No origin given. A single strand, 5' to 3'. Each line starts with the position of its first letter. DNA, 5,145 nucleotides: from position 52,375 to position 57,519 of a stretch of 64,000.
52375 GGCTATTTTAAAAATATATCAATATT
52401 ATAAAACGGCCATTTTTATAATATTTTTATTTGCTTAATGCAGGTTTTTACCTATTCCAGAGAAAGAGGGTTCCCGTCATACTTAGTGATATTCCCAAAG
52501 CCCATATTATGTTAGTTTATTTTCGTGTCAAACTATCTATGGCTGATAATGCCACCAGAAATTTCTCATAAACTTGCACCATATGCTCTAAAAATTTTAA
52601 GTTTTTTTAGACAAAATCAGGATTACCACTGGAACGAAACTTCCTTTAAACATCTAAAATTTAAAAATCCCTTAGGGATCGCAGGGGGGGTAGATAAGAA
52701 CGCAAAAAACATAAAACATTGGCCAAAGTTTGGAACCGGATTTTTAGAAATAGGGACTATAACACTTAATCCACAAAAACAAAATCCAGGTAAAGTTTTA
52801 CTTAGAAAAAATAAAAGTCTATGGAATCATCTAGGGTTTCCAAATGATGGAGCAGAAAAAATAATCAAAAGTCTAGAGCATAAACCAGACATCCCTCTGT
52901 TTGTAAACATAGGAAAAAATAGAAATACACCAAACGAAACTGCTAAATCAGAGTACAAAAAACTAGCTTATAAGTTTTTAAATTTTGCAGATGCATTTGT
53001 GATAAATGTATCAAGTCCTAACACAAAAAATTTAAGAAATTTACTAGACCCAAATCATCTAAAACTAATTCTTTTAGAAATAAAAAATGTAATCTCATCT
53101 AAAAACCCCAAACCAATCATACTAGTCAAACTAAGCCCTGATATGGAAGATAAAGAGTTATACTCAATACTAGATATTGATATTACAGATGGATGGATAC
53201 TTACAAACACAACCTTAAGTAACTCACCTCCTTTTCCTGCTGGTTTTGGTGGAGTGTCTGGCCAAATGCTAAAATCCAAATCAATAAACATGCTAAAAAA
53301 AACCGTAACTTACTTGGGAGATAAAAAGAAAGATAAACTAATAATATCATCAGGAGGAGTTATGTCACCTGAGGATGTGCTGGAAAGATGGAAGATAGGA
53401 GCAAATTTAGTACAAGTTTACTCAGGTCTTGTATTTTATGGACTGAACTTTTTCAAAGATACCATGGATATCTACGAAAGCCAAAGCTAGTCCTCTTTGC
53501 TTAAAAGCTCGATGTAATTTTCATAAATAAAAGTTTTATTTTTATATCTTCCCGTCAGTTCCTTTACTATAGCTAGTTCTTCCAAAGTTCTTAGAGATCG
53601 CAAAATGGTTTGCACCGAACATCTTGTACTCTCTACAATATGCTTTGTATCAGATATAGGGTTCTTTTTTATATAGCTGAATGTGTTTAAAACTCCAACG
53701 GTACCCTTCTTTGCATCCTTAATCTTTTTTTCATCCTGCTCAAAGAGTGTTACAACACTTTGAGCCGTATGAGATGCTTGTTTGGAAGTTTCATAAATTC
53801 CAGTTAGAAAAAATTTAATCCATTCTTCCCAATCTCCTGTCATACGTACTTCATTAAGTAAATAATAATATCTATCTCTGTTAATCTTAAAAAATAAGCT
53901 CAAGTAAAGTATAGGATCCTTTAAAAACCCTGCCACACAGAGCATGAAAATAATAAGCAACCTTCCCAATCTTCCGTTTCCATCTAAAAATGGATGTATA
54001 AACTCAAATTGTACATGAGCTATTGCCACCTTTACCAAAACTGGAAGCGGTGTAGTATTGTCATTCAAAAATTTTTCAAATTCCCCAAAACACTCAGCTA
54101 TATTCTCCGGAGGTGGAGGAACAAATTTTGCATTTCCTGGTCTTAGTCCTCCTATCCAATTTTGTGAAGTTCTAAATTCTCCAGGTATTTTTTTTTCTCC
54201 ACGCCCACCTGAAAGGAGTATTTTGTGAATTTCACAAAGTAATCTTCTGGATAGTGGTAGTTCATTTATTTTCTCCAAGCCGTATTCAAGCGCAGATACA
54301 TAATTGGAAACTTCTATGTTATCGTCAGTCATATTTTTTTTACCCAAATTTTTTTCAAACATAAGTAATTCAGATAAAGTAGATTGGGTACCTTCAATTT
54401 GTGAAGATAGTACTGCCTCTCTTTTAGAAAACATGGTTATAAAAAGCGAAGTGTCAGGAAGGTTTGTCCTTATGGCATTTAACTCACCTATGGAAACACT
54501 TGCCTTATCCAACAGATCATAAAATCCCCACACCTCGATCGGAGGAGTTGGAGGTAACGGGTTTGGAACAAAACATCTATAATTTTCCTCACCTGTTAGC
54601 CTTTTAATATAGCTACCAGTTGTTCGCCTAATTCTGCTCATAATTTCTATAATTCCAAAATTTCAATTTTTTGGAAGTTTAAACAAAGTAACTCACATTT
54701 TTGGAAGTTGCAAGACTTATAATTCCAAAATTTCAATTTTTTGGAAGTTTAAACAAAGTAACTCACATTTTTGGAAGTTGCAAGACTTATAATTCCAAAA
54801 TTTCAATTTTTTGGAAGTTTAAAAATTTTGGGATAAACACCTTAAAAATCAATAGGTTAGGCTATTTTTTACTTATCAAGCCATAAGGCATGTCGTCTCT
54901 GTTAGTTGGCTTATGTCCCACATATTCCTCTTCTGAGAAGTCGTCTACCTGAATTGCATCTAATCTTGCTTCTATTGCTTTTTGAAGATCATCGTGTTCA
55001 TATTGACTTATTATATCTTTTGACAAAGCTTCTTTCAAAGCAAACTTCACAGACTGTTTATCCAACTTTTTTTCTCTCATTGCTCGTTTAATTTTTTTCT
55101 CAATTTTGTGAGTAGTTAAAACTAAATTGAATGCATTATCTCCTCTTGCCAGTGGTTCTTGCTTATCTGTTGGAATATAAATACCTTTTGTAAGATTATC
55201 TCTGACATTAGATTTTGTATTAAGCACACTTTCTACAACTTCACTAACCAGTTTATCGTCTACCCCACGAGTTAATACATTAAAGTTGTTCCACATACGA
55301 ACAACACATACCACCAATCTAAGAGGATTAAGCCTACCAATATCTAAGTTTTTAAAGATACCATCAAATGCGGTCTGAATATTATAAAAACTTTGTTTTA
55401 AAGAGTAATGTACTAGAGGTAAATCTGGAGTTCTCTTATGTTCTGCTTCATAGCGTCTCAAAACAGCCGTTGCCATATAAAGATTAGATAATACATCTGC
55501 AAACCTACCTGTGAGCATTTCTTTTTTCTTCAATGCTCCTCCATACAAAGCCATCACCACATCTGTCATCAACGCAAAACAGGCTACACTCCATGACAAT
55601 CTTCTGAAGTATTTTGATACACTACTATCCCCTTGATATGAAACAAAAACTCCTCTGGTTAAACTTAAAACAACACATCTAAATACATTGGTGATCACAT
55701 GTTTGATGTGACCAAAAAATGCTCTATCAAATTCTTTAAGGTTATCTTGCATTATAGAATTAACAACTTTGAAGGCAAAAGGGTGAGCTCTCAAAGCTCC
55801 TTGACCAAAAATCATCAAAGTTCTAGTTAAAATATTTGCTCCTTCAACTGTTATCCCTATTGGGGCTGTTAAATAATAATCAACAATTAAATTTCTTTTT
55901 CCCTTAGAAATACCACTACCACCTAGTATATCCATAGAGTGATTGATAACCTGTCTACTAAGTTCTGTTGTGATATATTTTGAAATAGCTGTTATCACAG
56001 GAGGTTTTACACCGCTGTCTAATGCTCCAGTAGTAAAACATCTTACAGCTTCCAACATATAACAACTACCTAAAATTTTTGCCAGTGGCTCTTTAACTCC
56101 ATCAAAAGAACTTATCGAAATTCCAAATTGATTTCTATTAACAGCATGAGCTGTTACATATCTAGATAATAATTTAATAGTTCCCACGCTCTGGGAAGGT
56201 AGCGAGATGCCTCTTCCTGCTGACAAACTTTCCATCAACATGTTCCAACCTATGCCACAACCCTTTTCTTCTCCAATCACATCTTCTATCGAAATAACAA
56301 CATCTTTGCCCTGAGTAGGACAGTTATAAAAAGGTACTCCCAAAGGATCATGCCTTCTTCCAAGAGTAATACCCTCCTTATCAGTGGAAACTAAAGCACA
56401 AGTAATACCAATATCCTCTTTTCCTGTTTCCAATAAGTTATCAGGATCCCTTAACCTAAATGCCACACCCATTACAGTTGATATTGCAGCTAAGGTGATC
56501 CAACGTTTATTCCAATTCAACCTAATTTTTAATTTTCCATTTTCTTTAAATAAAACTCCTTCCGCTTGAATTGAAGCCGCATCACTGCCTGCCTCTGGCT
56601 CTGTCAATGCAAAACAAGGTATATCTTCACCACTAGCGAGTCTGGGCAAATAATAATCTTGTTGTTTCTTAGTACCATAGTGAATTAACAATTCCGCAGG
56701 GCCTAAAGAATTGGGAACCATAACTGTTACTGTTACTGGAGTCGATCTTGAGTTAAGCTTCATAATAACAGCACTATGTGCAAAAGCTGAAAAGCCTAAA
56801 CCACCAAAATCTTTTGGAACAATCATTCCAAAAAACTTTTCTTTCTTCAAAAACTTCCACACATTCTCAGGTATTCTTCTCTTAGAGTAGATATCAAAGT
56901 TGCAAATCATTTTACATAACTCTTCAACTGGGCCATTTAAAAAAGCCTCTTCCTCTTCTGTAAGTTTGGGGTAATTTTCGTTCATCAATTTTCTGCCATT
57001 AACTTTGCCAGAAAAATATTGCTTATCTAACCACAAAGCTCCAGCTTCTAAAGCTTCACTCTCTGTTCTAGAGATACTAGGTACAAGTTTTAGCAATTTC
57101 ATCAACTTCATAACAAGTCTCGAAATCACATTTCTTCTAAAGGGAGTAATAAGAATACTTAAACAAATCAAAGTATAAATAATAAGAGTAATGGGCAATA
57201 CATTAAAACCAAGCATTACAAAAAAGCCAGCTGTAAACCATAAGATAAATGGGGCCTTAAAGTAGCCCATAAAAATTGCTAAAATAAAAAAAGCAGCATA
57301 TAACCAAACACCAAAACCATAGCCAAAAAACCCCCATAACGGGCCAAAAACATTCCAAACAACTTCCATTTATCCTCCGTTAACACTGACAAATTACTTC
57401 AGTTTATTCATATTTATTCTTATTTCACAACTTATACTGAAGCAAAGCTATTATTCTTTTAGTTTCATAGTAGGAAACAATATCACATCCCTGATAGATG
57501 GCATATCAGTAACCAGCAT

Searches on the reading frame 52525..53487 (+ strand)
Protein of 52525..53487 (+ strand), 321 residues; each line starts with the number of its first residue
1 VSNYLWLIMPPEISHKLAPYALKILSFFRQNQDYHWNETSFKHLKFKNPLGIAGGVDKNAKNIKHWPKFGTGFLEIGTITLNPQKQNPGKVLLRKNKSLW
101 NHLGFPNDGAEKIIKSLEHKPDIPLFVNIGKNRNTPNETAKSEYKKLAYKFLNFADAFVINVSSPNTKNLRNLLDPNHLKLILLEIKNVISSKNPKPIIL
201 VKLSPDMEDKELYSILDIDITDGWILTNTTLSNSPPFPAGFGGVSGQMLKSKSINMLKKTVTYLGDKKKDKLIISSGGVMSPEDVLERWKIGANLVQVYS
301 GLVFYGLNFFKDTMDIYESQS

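Call 56: search_protein_families(library=pfam, proteins=[window:52525-53487:+], max_evalue=0.001)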
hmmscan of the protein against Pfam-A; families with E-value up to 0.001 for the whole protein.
window:52525-53487:+ (321 aa): 1 family
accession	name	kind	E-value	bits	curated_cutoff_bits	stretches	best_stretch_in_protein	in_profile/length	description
PF01180.27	DHO_dh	-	8e-55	186.5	27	1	38-313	3-283/291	Dihydroorotate dehydrogenase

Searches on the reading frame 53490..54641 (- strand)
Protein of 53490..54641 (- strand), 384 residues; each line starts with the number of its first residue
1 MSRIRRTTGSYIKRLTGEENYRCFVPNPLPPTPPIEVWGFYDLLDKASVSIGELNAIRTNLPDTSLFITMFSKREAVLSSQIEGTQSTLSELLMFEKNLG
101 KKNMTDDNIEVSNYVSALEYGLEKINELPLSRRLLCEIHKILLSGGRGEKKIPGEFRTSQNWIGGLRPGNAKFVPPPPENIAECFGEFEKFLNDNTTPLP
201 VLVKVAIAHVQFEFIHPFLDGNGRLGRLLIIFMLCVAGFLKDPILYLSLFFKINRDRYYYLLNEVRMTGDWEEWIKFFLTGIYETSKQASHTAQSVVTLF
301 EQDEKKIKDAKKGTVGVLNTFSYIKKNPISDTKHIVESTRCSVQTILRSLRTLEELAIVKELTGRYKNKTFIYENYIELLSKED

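Call 56: search_protein_families(library=pfam, proteins=[window:53490-54641:-], max_evalue=0.001)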
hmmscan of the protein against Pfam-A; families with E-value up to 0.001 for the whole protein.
window:53490-54641:- (384 aa): 2 families
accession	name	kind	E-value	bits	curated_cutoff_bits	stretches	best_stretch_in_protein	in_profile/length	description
PF13784.11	Fic_N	-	8.4e-24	83.9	26.7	1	42-123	2-82/82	Fic/DOC family N-terminal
PF02661.23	Fic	-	5.3e-21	75.7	24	1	129-234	1-93/93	Fic/DOC family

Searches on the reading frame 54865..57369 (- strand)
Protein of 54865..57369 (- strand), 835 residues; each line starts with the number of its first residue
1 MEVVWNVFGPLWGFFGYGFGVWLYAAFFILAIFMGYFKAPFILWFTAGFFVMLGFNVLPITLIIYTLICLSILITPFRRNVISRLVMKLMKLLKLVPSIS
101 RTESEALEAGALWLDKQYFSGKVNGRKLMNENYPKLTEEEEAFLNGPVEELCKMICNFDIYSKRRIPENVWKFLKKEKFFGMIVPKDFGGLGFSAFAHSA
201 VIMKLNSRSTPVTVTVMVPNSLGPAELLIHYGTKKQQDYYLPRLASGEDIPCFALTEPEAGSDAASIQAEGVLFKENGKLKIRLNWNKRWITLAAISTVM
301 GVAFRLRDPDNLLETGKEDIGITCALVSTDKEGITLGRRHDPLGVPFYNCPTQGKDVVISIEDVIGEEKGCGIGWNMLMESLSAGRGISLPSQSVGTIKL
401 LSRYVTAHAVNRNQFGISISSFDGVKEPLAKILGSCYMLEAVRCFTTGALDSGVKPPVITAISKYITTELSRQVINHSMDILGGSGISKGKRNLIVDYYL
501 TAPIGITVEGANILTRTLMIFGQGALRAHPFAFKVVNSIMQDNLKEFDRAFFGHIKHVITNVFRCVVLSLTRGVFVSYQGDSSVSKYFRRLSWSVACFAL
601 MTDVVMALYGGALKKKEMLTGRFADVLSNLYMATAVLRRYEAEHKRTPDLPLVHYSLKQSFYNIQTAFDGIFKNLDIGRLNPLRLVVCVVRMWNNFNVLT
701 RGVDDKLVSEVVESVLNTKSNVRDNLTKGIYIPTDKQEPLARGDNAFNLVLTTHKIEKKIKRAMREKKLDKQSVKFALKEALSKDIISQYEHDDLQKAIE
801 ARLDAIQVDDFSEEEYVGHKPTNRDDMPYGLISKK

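Call 56: search_protein_families(library=pfam, proteins=[window:54865-57369:-], max_evalue=0.001)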
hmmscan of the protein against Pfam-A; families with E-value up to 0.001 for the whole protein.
window:54865-57369:- (835 aa): 4 families
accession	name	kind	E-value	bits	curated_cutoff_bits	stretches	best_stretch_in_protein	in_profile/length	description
PF09317.16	ACDH_C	-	7e-84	282.3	25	1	526-811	1-284/284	Acyl-CoA dehydrogenase, C-terminal, bacterial type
PF02770.24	Acyl-CoA_dh_M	-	8.3e-18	64.8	33.3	1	252-353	1-93/97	Acyl-CoA dehydrogenase, middle domain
PF02771.21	Acyl-CoA_dh_N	-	7.3e-17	62.2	22.9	1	160-248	26-113/113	Acyl-CoA dehydrogenase, N-terminal domain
PF00441.29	Acyl-CoA_dh_1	-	1e-12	48.9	22.4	1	374-512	3-138/150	Acyl-CoA dehydrogenase, C-terminal domain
